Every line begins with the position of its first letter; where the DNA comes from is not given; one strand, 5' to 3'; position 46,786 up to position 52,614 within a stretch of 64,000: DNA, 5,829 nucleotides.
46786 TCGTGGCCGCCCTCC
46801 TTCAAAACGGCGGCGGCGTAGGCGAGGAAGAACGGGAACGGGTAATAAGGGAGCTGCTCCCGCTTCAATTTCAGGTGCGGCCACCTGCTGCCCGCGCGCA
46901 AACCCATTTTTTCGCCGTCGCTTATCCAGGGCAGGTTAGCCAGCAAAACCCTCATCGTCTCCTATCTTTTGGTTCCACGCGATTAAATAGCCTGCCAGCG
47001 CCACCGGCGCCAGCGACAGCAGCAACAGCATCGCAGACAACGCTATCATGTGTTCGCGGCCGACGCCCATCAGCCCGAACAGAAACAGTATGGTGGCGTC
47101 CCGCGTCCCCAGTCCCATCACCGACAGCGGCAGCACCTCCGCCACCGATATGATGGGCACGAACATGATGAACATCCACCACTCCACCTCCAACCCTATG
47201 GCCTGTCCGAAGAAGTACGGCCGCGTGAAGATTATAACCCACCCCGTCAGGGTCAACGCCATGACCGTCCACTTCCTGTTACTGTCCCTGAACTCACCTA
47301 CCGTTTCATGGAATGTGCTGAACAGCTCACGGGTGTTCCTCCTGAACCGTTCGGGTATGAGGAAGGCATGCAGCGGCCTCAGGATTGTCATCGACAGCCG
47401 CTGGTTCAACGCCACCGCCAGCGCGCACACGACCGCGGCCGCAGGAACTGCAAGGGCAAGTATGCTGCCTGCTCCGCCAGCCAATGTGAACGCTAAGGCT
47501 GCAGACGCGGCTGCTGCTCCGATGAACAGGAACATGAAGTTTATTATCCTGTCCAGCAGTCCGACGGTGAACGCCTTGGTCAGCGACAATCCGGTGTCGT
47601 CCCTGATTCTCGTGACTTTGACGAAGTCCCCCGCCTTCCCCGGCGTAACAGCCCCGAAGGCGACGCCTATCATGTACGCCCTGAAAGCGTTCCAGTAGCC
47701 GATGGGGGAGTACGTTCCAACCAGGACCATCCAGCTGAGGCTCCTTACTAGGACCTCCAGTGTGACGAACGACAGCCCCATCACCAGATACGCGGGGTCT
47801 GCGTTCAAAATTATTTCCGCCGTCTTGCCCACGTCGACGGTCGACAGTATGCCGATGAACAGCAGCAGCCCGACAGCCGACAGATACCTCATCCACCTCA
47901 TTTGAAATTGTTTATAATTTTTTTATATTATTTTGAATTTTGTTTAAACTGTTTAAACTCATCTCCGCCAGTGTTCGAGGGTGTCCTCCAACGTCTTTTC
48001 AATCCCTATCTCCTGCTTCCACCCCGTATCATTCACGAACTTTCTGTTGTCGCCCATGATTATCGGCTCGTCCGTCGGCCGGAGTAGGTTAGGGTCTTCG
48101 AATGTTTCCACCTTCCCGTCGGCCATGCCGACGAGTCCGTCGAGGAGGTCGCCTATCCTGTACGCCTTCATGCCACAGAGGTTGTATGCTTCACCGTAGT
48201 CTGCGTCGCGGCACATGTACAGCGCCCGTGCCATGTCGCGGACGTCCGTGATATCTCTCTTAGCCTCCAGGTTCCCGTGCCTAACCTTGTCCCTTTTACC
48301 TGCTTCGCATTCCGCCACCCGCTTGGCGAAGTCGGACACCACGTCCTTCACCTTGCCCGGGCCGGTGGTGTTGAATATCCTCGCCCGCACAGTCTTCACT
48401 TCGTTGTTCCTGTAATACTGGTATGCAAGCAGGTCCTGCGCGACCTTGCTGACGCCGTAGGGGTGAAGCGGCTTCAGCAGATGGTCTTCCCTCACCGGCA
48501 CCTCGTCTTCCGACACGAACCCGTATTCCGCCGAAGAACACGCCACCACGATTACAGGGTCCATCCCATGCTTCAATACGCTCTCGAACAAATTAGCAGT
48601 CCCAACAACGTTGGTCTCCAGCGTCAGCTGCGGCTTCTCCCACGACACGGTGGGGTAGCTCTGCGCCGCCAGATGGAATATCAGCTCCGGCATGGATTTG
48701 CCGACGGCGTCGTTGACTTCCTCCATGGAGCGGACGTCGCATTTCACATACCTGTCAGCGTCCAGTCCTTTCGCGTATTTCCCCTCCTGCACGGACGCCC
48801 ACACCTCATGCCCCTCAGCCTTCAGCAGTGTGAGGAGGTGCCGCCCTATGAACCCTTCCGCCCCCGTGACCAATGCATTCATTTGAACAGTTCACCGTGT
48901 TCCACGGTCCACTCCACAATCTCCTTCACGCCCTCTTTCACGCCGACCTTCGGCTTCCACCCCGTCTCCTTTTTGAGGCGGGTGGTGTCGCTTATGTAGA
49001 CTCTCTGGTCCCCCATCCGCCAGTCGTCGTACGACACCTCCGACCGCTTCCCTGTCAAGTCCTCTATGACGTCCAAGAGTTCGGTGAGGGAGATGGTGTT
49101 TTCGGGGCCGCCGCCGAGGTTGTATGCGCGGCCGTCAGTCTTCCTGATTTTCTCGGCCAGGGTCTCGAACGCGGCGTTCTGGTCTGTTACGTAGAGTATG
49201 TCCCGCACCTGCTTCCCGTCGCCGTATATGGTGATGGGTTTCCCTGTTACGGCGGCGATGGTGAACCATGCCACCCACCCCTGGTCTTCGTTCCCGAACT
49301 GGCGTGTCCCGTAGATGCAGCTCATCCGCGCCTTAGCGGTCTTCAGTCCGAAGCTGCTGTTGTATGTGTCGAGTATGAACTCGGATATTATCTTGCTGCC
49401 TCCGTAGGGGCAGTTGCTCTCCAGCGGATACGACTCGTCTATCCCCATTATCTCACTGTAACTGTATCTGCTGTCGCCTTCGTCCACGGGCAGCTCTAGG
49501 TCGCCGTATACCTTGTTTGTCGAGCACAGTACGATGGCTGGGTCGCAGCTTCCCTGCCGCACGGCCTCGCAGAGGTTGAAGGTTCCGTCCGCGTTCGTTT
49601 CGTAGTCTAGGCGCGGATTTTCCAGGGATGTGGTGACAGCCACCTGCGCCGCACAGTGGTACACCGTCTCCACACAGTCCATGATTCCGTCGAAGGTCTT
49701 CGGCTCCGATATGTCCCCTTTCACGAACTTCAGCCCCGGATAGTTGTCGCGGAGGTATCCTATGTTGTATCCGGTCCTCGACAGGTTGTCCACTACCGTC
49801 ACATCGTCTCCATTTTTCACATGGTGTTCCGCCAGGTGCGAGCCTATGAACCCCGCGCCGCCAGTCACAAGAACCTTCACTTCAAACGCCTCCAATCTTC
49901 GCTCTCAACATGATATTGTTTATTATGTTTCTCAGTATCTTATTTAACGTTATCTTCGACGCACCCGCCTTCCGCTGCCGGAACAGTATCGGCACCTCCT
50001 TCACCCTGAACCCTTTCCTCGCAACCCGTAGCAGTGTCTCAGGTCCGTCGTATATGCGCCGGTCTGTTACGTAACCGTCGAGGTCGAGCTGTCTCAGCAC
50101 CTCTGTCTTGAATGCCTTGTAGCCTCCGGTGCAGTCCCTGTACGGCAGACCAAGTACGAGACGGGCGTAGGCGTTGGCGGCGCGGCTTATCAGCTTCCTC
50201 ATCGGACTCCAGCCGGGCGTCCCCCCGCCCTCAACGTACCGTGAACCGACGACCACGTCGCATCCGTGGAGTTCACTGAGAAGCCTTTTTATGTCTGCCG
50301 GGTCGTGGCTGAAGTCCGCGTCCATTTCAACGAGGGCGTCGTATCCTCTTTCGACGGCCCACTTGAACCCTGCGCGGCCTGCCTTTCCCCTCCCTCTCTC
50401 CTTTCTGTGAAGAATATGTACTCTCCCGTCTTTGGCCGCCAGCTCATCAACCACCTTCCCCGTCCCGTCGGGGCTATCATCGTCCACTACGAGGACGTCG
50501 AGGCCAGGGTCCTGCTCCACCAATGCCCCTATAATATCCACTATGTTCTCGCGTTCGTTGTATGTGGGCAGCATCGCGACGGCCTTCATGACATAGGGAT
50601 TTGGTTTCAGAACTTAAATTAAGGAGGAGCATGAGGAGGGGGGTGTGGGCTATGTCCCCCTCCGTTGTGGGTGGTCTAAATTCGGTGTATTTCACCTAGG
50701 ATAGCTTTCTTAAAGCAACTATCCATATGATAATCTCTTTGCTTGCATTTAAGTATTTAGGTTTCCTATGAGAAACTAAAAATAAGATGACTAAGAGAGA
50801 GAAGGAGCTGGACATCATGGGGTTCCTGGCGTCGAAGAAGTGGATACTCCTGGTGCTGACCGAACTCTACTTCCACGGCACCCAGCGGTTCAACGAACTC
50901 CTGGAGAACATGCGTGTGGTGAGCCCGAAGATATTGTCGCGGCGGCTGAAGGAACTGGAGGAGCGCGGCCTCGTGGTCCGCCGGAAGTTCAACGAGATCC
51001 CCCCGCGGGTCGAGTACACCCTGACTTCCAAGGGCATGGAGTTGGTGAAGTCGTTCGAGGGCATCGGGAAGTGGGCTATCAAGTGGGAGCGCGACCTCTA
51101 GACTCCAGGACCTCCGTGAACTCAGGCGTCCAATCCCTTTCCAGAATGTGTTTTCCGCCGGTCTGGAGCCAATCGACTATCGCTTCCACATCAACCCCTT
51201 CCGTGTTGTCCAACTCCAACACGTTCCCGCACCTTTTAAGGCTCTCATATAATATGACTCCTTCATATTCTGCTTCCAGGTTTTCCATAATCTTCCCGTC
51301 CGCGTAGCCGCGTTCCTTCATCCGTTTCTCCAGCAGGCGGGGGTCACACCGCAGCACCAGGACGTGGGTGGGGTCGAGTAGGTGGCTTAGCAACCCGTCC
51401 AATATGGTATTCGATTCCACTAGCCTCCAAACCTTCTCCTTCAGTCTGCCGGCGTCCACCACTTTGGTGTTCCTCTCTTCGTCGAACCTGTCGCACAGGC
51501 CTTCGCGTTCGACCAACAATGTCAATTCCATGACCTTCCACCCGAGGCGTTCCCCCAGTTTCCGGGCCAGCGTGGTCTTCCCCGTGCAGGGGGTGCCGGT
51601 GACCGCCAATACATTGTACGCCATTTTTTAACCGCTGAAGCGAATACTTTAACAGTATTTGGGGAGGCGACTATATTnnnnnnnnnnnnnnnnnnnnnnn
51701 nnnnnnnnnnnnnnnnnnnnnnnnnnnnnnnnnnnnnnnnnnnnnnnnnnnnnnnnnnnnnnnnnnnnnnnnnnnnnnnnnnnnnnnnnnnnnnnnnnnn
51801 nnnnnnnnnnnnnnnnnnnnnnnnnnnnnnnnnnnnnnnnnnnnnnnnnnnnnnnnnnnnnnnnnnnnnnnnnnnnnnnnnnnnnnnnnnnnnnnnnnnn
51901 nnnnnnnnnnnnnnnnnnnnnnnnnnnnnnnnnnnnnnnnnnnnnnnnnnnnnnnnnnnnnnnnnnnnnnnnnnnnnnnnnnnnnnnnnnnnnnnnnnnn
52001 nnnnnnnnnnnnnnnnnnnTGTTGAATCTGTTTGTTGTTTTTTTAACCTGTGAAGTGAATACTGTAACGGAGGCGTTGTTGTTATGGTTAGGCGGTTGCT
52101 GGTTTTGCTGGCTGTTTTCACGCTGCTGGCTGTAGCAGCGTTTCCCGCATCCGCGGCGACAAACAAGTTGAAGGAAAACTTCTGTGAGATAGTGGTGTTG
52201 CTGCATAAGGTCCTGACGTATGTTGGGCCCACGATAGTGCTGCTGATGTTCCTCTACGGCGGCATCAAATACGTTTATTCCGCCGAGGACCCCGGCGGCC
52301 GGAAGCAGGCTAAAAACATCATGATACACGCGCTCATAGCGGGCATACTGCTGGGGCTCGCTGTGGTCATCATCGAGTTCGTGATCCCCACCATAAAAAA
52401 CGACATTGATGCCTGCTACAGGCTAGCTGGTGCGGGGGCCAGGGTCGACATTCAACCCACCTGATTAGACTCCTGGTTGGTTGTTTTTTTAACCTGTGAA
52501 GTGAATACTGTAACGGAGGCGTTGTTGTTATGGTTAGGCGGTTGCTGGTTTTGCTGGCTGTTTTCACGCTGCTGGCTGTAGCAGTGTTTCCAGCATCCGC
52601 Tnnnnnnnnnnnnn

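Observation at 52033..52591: Paralogs 2 and 3 share an identical promoter, leader and signal-peptide segment of about 110 bp while their mature regions diverge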

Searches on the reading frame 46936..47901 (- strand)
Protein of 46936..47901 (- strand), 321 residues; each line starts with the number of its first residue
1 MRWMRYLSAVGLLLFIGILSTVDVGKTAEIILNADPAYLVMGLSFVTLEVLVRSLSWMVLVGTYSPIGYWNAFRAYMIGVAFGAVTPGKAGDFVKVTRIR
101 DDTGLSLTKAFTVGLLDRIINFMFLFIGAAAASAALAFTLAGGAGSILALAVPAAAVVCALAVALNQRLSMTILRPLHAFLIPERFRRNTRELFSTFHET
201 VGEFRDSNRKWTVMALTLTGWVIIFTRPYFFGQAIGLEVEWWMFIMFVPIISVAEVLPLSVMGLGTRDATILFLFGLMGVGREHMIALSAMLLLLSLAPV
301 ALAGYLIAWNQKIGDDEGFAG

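Call 8: search_protein_families(library=pfam, proteins=[window:46936-47901:-], max_evalue=0.001)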
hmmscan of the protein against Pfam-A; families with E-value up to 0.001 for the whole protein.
window:46936-47901:- (321 aa): 1 family
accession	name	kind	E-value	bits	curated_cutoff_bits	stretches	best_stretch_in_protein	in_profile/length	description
PF03706.18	LPG_synthase_TM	-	1.9e-35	123.3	33.4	1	10-304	9-302/302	Lysylphosphatidylglycerol synthase TM region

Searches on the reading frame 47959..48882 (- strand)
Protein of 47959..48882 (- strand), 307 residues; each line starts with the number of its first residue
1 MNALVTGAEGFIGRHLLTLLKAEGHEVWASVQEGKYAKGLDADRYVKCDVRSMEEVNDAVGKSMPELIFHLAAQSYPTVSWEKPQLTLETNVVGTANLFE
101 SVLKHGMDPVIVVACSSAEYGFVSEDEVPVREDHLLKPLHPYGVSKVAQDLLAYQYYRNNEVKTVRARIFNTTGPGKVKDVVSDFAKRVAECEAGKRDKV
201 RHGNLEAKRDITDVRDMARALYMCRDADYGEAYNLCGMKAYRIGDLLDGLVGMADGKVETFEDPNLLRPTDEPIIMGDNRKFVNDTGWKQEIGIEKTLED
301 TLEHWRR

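Call 8: search_protein_families(library=pfam, proteins=[window:47959-48882:-], max_evalue=0.001)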
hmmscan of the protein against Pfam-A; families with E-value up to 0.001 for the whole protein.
window:47959-48882:- (307 aa): 7 families
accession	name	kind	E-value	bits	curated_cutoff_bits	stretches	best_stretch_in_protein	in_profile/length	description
PF16363.11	GDP_Man_Dehyd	-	4e-56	191.3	27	1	4-301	1-332/332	GDP-mannose 4,6 dehydratase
PF01370.27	Epimerase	-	7e-46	157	20.9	1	3-236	1-240/240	NAD dependent epimerase/dehydratase family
PF04321.23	RmlD_sub_bind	-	1.2e-11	44.7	27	1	1-153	1-136/287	RmlD substrate binding domain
PF01073.25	3Beta_HSD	-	8.2e-10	38.6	22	1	4-123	1-122/280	3-beta hydroxysteroid dehydrogenase/isomerase family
PF02719.21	Polysacc_synt_2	-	3.6e-08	33.4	20.2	1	42-115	54-128/293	Polysaccharide biosynthesis protein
PF13460.12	NAD_binding_10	-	3.5e-05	24.2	27.2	1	7-118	1-101/184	NAD(P)H-binding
PF00106.31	adh_short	-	0.00085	19.3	26.6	0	3-66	3-74/195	short chain dehydrogenase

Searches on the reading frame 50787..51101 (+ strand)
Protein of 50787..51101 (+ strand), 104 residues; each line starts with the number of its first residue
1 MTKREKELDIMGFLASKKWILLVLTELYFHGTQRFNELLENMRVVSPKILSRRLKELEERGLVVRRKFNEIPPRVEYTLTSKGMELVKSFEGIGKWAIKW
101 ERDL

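Call 9: search_protein_families(library=pfam, proteins=[window:50787-51101:+], max_evalue=0.001)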
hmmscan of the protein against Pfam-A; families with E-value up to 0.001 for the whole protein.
window:50787-51101:+ (104 aa): 5 families
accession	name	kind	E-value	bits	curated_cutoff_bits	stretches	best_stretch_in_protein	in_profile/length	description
PF01638.23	HxlR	-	8.8e-24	83.6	20.8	1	16-101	3-87/91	HxlR-like helix-turn-helix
PF01047.28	MarR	-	6.3e-06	26.4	24.6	1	22-67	7-51/59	MarR family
PF03551.20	PadR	-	2.2e-05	24.8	27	1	23-86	4-72/75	Transcriptional regulator PadR-like family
PF13601.12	HTH_34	-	0.00084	19.9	27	0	23-88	5-70/80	Winged helix DNA-binding domain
PF14947.12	HTH_45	-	0.00087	19.7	25.5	0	48-93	34-72/77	Winged helix-turn-helix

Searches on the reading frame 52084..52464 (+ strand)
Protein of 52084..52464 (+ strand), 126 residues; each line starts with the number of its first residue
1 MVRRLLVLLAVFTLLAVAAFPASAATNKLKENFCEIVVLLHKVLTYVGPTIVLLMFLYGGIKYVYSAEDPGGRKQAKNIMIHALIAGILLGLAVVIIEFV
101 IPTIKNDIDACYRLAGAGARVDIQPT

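Call 4: search_protein_families(library=pfam, proteins=[window:52084-52464:+], max_evalue=1)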
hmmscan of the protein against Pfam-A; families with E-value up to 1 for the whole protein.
window:52084-52464:+ (126 aa): 6 families
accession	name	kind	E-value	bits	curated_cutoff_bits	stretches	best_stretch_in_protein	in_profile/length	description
PF18895.5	T4SS_pilin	-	3.8e-08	33.7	26.6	1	43-100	15-71/71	Type IV secretion system pilin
PF04956.18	TrbC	-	1.4e-05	25.6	27.9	1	3-96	9-94/98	TrbC/VIRB2 pilin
PF06197.19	DUF998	-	0.0076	16.3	30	1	2-105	72-159/184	Protein of unknown function (DUF998)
PF03631.20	Virul_fac_BrkB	-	0.015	15.4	33.7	1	7-106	119-220/259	Virulence factor BrkB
PF05251.17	Ost5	-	0.1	13.3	27.4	1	43-95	11-63/73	Oligosaccharyltransferase subunit 5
PF04246.17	RseC_MucC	-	0.31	11.4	24.4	1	38-103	63-117/130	Positive regulator of sigma(E), RseC/MucC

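Call 13: find_encoding_contigs(protein=window:52084-52464:+, flank=6000, max_places=10)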
Protein window:52084-52464:+ (126 aa): no gene with exactly this product is on record in the collection.

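Call 68: search_protein_families(library=ncbifam, proteins=[window:52084-52464:+], max_evalue=0.01)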
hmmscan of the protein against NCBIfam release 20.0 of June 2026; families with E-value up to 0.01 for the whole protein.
window:52084-52464:+ (126 aa): 1 family
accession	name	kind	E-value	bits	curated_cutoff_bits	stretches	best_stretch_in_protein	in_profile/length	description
NF045849.1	ICE_MMCAP2_0565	equivalog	3e-05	23.6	40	1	45-104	18-80/80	Mbov_0395 family pilin-like conjugal transfer protein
